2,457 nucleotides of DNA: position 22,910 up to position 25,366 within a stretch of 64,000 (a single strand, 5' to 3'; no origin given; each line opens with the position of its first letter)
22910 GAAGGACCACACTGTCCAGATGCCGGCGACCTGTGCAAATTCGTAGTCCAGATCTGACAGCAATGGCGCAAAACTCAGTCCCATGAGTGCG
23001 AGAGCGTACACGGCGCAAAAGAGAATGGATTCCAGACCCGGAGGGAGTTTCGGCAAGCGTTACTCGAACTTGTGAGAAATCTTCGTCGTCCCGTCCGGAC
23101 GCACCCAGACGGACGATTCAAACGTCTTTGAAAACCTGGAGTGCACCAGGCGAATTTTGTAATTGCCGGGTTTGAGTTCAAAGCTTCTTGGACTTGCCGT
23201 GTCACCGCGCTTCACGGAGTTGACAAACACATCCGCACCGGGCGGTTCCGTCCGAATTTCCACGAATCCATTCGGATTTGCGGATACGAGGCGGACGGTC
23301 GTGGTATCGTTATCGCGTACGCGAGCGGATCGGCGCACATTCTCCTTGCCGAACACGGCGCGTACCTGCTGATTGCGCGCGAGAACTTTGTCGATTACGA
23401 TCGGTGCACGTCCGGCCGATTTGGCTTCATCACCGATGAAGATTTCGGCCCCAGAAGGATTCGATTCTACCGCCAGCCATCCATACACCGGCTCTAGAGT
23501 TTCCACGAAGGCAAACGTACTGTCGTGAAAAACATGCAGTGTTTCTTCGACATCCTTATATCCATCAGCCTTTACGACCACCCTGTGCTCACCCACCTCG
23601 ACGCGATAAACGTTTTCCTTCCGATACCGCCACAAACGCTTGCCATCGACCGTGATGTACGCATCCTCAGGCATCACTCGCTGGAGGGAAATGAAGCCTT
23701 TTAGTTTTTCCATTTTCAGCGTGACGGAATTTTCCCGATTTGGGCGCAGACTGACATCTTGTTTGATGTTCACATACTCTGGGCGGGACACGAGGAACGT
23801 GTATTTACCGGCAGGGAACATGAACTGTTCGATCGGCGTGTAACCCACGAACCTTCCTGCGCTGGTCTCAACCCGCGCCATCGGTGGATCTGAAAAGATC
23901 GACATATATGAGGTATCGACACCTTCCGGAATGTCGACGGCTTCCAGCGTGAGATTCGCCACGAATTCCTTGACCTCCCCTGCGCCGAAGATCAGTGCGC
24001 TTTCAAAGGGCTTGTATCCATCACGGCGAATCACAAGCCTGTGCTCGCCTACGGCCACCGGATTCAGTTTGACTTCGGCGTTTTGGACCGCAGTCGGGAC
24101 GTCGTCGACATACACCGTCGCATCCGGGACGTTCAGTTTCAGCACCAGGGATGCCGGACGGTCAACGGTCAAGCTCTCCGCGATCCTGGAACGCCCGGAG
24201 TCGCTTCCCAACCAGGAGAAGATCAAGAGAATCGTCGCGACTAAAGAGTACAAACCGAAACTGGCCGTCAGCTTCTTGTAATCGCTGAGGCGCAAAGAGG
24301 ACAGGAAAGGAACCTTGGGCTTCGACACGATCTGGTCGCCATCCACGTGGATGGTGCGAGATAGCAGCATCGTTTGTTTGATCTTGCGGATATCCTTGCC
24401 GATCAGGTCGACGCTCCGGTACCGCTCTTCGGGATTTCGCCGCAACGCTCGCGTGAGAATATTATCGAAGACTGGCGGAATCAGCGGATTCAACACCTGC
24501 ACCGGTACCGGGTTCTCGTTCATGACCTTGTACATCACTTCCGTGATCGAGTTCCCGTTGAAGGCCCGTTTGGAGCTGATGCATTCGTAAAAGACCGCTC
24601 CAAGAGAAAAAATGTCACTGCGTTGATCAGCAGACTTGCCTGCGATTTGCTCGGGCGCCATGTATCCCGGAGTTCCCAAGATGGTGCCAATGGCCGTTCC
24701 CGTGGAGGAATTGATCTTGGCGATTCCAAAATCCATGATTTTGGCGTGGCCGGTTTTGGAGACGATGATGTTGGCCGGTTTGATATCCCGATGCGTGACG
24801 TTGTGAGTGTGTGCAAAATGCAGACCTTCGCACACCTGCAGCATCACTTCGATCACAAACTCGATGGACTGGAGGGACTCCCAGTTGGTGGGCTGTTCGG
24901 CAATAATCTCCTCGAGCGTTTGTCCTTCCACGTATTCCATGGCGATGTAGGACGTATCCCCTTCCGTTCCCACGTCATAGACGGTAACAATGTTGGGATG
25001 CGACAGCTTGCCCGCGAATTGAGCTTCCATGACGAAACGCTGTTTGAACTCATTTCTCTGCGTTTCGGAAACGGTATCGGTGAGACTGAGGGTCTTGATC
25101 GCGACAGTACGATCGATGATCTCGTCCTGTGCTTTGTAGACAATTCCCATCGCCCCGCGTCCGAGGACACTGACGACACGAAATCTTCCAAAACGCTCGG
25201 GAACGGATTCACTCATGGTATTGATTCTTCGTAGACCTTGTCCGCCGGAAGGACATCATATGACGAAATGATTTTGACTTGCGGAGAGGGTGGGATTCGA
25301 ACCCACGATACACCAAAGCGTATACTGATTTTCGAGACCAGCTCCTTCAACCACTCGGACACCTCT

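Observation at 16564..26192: Envelope signalling/proteolysis module: a PEGA-domain Ser/Thr kinase co-operonic with three different proteases, facing a divergent kinase-less PASTA protein.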

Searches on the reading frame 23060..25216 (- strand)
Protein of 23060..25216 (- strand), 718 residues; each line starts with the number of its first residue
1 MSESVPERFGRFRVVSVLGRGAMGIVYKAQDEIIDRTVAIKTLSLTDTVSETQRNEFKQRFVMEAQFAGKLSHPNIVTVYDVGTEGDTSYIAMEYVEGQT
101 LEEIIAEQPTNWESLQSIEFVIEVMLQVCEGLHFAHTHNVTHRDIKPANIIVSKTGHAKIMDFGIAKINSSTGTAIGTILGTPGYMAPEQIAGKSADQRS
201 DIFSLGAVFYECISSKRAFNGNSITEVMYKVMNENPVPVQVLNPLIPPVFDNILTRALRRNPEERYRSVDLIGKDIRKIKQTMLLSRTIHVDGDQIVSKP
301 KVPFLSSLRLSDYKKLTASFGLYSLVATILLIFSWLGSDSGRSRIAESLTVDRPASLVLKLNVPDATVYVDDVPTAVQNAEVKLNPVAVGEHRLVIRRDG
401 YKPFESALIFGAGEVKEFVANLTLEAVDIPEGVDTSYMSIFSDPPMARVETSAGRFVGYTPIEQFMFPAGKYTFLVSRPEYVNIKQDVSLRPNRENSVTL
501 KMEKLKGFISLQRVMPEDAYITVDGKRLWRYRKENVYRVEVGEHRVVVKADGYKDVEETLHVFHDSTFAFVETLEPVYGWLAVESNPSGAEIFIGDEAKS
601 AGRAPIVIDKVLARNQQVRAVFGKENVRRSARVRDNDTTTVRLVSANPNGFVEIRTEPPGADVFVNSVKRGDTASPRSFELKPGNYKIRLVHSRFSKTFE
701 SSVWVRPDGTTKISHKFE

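Call 4: search_protein_families(library=pfam, proteins=[window:23060-25216:-], max_evalue=0.01)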
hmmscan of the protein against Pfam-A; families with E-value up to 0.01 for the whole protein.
window:23060-25216:- (718 aa): 9 families
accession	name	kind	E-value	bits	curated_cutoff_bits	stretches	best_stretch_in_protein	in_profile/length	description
PF00069.31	Pkinase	-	9.6e-53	179.7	31.7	1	13-267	2-253/263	Protein kinase domain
PF08308.17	PEGA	-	1e-36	125.1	20.8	5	652-718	4-68/71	PEGA domain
PF07714.23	PK_Tyr_Ser-Thr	-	7.9e-36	124.1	23.1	1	15-267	4-250/258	Protein tyrosine and serine/threonine kinase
PF13620.12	CarboxypepD_reg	-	8.9e-09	36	32.3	0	468-502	46-81/82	Carboxypeptidase regulatory-like domain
PF03109.22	ABC1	-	5.9e-05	22.8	22.9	1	87-167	141-215/244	ABC1 atypical kinase-like domain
PF12330.14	Haspin_kinase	-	0.0015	18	25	1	81-176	176-263/364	Haspin like kinase domain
PF07550.17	Shr-like_HID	-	0.0025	18.7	22.3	0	540-558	59-79/82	Heme-binding protein Shr-like, Hb-interacting domain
PF22820.2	TcaA_3rd_4th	-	0.0031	17.9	27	0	359-388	7-37/73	TcaA protein 3rd/4th domain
PF13715.12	CarbopepD_reg_2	-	0.008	16.6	32.2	0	468-504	42-78/88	CarboxypepD_reg-like domain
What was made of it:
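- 23060..25216 (-): Hanks-type Ser/Thr kinase: cytoplasmic kinase domain, one TM helix (residues 316-334), five extracytoplasmic PEGA domains. Pfam Pkinase 9.6e-53 and PEGA 1e-36 in 5 stretches (call 4).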

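Call 7: search_protein_families(library=ncbifam, proteins=[window:23060-25216:-], max_evalue=0.01)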
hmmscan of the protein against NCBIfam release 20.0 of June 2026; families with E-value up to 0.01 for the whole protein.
window:23060-25216:- (718 aa): 20 families
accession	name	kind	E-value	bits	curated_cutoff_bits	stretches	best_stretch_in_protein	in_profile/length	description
NF033483.0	PknB_PASTA_kin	equivalog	1.7e-90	304.7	450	1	10-283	7-272/563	Stk1 family PASTA domain-containing Ser/Thr kinase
NF052427.1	StpK7MSMEG_1200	equivalog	1.4e-57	195.5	900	1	7-300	4-287/601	serine/threonine protein kinase StpK7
NF009651.0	PRK13184.1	equivalog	8.9e-49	166.2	839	1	10-278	2-289/932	serine/threonine-protein kinase PknD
TIGR03903.1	TOMM_kin_cyc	equivalog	1.2e-45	155.9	705.75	1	36-318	4-290/1267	TOMM system kinase/cyclase fusion protein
NF047741.1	antiphage_MADS6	equivalog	1.3e-45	156.1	460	2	122-282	302-463/612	methylation-associated defense system protein kinase MAD6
NF038150.1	lanthi_synth_IV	equivalog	4.4e-29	101.4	650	1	10-218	189-395/851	class IV lanthionine synthetase LanL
NF053615.1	SerThrKinAfsKStmc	equivalog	7e-29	101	1300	1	5-252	8-245/809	protein serine/threonine kinase AfsK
NF038151.1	lanthi_synth_III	equivalog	4.4e-19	68.4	575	1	10-213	221-423/833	class III lanthionine synthetase LanKC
NF033442.0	BREX_PglW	equivalog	1.5e-18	66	990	2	10-186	512-675/1391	BREX system serine/threonine kinase PglW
NF043056.1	T4SS_LegK1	equivalog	8.6e-16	57.6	550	1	16-209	77-280/516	Dot/Icm T4SS effector kinase LegK1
NF058632.1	SerThrKinPrkT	equivalog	1.6e-13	50.4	280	1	11-237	22-232/322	serine/threonine protein kinase PrkT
NF047815.1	LIC10124_lipo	equivalog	1.8e-10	40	650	1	577-714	196-336/516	LIC10124 family lipoprotein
NF011463.0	PRK14879.1-4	equivalog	1.4e-09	37.7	188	1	15-172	20-166/237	Kae1-associated kinase Bud32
TIGR03724.2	arch_bud32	equivalog_domain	2.3e-09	37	125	1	58-171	37-136/193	KEOPS complex kinase/ATPase Bud32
NF007174.0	PRK09605.1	equivalog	8.8e-07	27.7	447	1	48-171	370-478/535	bifunctional N(6)-L-threonylcarbamoyladenine synthase/serine/threonine protein kinase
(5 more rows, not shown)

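Call 23: find_homologous_proteins(query=window:23060-25216:-, max_evalue=1e-10)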
Query window:23060-25216:- (718 aa): 7927 proteins with E <= 1e-10 among 8000 candidates; the best 120 are listed.
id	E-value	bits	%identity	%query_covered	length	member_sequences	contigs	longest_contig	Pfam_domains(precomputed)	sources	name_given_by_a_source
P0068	0.0e+0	1538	99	97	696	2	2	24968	PF07714.24,PF00069.32,PF03109.23,PF08308.18,PF13620.13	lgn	-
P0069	0.0e+0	1171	72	99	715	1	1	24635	PF07714.24,PF00069.32,PF08308.18,PF13620.13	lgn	-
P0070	0.0e+0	1170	71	99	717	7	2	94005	PF07714.24,PF00069.32,PF03109.23,PF08308.18,PF13620.13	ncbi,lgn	-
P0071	0.0e+0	1164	71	99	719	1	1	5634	PF07714.24,PF00069.32,PF08308.18,PF13620.13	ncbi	-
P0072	2.4e-288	977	60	100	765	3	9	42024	PF07714.24,PF00069.32,PF08308.18,PF13620.13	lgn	-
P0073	3.1e-269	913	58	99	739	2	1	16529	PF07714.24,PF00069.32,PF08308.18,PF13620.13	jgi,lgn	jgi:tRNA A-37 threonylcarbamoyl transferase component Bud32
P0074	4.9e-269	913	58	97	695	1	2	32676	PF07714.24,PF00069.32,PF08308.18,PF13620.13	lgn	-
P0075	5.5e-240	817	51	99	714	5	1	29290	PF07714.24,PF00069.32,PF03109.23,PF08308.18,PF13620.13,PF01636.30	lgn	-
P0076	3.4e-231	788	51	100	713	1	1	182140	PF07714.24,PF00069.32,PF03109.23,PF08308.18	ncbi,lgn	-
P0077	1.3e-230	786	50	100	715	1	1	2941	PF07714.24,PF00069.32,PF08308.18,PF13620.13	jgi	jgi:serine/threonine protein kinase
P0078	2.6e-228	778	49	99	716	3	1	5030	PF07714.24,PF00069.32,PF03109.23,PF08308.18,PF13620.13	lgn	-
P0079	7.8e-227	773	48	99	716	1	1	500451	PF07714.24,PF00069.32,PF08308.18,PF13620.13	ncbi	-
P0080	7.8e-226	770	49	99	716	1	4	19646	PF07714.24,PF00069.32,PF03109.23,PF08308.18,PF13620.13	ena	-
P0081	1.1e-225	769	49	99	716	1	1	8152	PF07714.24,PF00069.32,PF03109.23,PF08308.18,PF13620.13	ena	-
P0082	2.8e-225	768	49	99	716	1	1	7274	PF07714.24,PF00069.32,PF03109.23,PF08308.18,PF13620.13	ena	-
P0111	1.7e-139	485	36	99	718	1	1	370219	PF07714.24,PF00069.32,PF13715.13,PF03109.23,PF08308.18,PF13620.13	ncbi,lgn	-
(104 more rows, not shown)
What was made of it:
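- Closest known: PknB/PrkC/Stk1 PASTA Ser/Thr kinases. Different: Kinase+PEGA is itself a very common architecture (call 23).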

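Call 24: find_encoding_contigs(protein=P0111, flank=10000, max_places=1)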
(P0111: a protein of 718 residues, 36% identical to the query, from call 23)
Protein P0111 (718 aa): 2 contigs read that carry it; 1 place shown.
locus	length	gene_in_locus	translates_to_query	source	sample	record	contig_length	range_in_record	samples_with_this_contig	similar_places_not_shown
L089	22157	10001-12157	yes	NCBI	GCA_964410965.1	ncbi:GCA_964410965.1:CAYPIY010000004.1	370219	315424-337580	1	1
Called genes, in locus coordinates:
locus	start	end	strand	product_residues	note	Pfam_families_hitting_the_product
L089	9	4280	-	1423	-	PF13860:FlgD_ig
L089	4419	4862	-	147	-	-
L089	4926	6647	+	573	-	PF01019:G_glu_transpept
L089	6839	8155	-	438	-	PF00890:FAD_binding_2 (weak), PF01266:DAO (weak), PF03486:HI0933_like (faint), PF07992:Pyr_redox_2 (faint), PF12831:FAD_oxidored (weak), PF13450:NAD_binding_8, PF01593:Amino_oxidase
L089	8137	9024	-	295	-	PF00494:SQS_PSY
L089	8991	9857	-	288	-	PF00494:SQS_PSY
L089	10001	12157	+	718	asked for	PF00069:Pkinase, PF07714:PK_Tyr_Ser-Thr, PF03109:ABC1 (weak), PF13620:CarboxypepD_reg (faint), PF13715:CarbopepD_reg_2 (faint), PF08308:PEGA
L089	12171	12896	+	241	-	PF07719:TPR_2 (faint)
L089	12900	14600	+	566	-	PF16697:Yop-YscD_cpl, PF00498:FHA, PF01590:GAF, PF13185:GAF_2, PF13492:GAF_3, PF00211:Guanylate_cyc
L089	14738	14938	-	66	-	PF11127:YgaP-like_TM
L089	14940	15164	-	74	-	-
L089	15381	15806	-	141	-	PF03625:DUF302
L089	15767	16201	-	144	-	PF02566:OsmC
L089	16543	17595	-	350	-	PF23381:Beta-prop_IFT122_1st, PF25172:Beta-prop_WDR3_2nd, PF25174:Beta-prop_THOC3, PF24805:EIF3I, PF24814:WD40_Prp19, PF25175:Beta-prop_WDR5, PF25391:WD40_Gbeta, PF23409:Beta-prop_EML, +32 more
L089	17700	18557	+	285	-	PF13847:Methyltransf_31 (weak), PF08241:Methyltransf_11, PF08242:Methyltransf_12, PF13649:Methyltransf_25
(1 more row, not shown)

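Call 25: find_encoding_contigs(protein=P0079, flank=10000, max_places=1)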
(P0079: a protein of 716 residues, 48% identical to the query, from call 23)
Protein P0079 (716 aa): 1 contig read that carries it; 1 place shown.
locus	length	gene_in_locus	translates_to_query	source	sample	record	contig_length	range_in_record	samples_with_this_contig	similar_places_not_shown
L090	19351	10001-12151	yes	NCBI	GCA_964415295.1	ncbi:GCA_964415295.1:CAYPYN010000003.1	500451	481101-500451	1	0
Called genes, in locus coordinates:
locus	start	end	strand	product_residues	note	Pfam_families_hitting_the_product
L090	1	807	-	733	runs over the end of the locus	PF00069:Pkinase, PF07714:PK_Tyr_Ser-Thr, PF13620:CarboxypepD_reg (faint), PF08308:PEGA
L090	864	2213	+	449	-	PF01946:Thi4 (weak), PF00890:FAD_binding_2 (faint), PF01266:DAO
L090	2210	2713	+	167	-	PF13664:DUF4149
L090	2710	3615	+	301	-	PF00494:SQS_PSY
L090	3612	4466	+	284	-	PF00494:SQS_PSY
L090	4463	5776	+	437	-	PF00070:Pyr_redox (weak), PF00890:FAD_binding_2 (weak), PF01134:GIDA (weak), PF01266:DAO, PF01494:FAD_binding_3 (weak), PF03486:HI0933_like (weak), PF13450:NAD_binding_8, PF01593:Amino_oxidase, +2 more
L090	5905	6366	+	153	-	PF00578:AhpC-TSA, PF08534:Redoxin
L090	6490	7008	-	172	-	PF02870:Methyltransf_1N (weak), PF01035:DNA_binding_1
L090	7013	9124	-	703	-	PF11897:DUF3417, PF00343:Phosphorylase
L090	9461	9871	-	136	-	-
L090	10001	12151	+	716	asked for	PF00069:Pkinase, PF07714:PK_Tyr_Ser-Thr, PF13620:CarboxypepD_reg (faint), PF08308:PEGA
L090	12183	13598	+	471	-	PF00474:SSF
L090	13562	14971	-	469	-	PF00875:DNA_photolyase, PF03441:FAD_binding_7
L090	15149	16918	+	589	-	PF20695:UbiD_N, PF01977:UbiD, PF20696:UbiD_C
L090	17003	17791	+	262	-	PF00149:Metallophos (weak), PF13277:YmdB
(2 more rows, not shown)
